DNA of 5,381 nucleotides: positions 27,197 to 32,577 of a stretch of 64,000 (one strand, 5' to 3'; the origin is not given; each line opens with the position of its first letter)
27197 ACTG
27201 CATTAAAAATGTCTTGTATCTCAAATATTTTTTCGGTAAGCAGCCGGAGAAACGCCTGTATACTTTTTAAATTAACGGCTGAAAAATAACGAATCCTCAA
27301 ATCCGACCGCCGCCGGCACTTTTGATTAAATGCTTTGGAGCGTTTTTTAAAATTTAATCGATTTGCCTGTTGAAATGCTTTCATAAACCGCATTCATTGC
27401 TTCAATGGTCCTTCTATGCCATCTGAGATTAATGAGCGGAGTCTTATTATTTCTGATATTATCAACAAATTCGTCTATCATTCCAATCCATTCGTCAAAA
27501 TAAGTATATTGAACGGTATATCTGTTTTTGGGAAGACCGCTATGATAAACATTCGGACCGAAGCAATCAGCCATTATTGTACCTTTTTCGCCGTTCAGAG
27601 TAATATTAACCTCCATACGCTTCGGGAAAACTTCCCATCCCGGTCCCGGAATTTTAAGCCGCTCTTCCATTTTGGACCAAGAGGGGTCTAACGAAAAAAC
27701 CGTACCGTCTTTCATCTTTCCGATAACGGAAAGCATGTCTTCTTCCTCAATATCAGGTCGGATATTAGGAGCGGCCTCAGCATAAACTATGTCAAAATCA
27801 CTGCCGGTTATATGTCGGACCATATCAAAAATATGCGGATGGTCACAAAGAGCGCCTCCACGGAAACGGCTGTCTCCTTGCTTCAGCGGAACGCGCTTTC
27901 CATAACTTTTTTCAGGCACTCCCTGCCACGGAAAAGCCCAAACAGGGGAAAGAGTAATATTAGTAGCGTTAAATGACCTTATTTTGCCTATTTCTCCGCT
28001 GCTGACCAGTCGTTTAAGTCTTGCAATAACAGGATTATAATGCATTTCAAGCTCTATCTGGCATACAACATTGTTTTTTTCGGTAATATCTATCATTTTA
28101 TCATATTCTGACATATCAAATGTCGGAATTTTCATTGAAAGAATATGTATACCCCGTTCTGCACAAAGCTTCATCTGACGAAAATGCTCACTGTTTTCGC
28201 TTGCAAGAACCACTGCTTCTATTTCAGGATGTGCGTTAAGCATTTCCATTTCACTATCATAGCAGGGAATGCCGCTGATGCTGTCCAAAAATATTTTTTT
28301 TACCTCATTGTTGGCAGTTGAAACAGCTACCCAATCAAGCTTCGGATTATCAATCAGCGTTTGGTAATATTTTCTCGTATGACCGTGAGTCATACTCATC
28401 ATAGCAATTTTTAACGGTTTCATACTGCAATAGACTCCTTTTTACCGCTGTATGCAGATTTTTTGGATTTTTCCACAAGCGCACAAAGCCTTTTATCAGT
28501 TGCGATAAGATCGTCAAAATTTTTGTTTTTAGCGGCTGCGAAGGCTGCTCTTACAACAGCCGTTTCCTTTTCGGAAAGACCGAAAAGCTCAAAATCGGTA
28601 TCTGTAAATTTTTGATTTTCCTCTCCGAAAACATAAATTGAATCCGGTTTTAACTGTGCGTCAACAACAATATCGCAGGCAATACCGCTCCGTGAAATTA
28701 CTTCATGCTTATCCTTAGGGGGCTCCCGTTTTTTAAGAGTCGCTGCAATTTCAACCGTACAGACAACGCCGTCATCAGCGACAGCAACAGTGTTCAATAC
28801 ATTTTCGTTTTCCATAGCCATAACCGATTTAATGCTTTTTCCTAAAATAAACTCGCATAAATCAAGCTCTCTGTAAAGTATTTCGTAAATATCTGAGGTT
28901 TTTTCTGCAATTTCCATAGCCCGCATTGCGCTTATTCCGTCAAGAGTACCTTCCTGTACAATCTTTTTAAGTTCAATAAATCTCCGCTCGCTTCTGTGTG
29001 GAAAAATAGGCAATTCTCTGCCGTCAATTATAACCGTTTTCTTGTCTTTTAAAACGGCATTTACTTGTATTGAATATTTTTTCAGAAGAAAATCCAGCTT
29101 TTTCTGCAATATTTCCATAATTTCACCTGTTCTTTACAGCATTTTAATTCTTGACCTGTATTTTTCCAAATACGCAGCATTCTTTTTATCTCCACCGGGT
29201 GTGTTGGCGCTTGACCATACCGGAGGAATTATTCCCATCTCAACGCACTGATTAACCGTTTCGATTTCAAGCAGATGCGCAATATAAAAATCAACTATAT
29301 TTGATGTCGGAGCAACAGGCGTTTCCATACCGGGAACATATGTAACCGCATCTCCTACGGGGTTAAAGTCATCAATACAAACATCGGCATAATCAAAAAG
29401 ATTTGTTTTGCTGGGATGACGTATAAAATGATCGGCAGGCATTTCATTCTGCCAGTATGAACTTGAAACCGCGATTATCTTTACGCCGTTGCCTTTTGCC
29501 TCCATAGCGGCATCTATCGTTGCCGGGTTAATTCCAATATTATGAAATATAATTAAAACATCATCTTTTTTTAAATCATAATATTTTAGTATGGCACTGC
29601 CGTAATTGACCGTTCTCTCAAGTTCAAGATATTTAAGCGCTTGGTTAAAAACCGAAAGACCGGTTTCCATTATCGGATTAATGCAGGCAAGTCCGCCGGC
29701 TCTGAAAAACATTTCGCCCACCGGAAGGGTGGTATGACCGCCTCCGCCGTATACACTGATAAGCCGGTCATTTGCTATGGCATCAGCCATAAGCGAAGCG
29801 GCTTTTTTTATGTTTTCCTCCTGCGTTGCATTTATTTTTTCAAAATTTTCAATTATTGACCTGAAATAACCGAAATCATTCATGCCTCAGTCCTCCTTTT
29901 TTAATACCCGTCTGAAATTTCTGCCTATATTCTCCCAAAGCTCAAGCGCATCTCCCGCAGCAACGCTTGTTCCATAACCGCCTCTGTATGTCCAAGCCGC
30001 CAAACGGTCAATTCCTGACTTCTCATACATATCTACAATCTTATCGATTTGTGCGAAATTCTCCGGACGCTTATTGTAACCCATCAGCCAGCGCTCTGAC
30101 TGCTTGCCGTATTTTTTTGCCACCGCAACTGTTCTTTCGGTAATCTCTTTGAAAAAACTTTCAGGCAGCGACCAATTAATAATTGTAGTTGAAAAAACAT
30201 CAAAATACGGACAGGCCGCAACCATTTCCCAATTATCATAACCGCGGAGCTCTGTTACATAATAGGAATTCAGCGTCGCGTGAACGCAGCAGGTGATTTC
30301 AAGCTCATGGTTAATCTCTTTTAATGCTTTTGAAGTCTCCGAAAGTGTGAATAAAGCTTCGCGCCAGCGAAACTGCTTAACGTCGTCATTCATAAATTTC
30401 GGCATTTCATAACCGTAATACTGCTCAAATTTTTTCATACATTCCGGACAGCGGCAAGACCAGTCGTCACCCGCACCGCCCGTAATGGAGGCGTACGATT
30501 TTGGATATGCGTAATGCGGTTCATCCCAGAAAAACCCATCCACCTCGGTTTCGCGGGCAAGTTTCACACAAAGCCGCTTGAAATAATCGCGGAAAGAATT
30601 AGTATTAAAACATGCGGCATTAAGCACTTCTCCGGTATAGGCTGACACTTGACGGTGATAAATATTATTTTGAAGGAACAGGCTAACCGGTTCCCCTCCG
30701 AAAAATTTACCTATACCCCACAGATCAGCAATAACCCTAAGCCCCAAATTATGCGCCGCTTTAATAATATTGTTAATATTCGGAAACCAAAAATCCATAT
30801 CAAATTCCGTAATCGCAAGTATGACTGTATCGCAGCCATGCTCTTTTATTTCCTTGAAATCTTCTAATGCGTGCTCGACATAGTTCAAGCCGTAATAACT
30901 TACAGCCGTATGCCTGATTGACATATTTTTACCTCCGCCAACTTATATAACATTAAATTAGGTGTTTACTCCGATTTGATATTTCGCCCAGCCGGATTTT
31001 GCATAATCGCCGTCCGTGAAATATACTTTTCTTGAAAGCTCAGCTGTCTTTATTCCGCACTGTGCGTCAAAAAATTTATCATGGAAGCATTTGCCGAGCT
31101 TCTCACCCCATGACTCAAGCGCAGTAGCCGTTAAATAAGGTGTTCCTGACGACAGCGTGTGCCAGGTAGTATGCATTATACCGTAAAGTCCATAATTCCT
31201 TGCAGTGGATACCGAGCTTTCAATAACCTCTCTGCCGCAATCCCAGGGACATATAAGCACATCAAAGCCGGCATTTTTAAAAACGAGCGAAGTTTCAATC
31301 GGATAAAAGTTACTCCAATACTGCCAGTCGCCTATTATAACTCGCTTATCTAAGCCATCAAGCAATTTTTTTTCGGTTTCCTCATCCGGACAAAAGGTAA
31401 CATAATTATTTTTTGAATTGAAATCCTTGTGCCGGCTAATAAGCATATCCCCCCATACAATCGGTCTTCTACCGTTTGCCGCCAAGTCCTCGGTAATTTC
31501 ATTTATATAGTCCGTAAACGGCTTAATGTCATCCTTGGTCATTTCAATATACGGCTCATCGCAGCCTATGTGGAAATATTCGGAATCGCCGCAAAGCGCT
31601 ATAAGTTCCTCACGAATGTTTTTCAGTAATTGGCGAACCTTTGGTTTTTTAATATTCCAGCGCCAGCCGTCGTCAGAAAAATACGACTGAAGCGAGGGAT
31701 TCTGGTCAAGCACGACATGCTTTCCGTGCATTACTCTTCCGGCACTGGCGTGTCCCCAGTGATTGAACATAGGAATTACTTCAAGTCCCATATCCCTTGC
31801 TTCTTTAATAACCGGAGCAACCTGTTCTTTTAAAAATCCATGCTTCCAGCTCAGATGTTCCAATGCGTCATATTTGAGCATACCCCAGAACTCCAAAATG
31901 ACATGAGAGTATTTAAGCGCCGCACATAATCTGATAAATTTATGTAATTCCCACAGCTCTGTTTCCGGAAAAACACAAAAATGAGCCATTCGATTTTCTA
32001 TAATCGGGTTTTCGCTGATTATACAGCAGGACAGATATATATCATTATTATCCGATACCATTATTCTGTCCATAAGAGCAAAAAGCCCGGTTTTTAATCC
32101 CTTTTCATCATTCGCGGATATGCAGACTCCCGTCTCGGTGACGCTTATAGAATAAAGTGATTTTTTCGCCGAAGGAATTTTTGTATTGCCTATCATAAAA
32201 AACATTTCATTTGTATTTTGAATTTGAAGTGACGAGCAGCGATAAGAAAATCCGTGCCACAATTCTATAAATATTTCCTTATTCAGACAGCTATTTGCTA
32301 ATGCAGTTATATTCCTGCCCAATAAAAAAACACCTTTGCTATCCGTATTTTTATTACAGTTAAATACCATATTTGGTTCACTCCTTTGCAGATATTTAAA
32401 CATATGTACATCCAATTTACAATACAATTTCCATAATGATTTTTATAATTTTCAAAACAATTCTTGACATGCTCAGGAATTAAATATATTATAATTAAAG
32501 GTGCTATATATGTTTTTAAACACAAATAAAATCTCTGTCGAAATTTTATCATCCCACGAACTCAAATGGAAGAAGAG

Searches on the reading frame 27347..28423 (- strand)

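Call 43: search_protein_families(library=pfam, proteins=[window:27347-28423:-], max_evalue=0.001)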
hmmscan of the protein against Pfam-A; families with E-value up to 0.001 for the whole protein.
window:27347-28423:- (358 aa): 4 families
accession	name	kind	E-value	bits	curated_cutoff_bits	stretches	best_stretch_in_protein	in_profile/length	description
PF22725.1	GFO_IDH_MocA_C3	-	1.3e-13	51.5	27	1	134-283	2-123/124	GFO/IDH/MocA C-terminal domain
PF02894.22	GFO_IDH_MocA_C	-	1e-10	42.2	22.9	1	137-357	1-217/218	Oxidoreductase family, C-terminal alpha/beta domain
PF01408.29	GFO_IDH_MocA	-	4.4e-09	37.5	24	1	17-123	13-118/120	Oxidoreductase family, NAD-binding Rossmann fold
PF22685.1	Gal80p_C-like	-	7.3e-05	23.4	29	1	131-239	1-100/152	Gal80p, C-terminal domain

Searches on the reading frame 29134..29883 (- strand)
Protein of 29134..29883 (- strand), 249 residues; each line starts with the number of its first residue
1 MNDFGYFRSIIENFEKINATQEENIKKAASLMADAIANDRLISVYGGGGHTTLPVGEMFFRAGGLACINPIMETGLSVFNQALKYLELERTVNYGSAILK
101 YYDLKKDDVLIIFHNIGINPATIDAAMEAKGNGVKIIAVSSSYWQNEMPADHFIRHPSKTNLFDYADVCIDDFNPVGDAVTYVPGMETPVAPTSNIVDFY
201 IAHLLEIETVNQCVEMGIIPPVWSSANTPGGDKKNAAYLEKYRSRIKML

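Call 43: search_protein_families(library=pfam, proteins=[window:29134-29883:-], max_evalue=0.001)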
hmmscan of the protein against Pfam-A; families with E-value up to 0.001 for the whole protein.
window:29134-29883:- (249 aa): 2 families
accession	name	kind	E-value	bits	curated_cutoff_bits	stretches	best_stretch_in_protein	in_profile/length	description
PF13580.11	SIS_2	-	1e-36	126.4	27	1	6-141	2-138/138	SIS domain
PF10740.15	DUF2529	-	6.1e-05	23.1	22.3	0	14-46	13-45/169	Domain of unknown function (DUF2529)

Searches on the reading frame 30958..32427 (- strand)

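Call 43: search_protein_families(library=pfam, proteins=[window:30958-32427:-], max_evalue=0.001)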
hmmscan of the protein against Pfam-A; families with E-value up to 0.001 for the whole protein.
window:30958-32427:- (489 aa): 1 family
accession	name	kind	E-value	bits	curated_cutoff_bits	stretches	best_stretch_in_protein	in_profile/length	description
PF00728.28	Glyco_hydro_20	-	1.7e-10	41.2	22.3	1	198-345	75-238/348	Glycosyl hydrolase family 20, catalytic domain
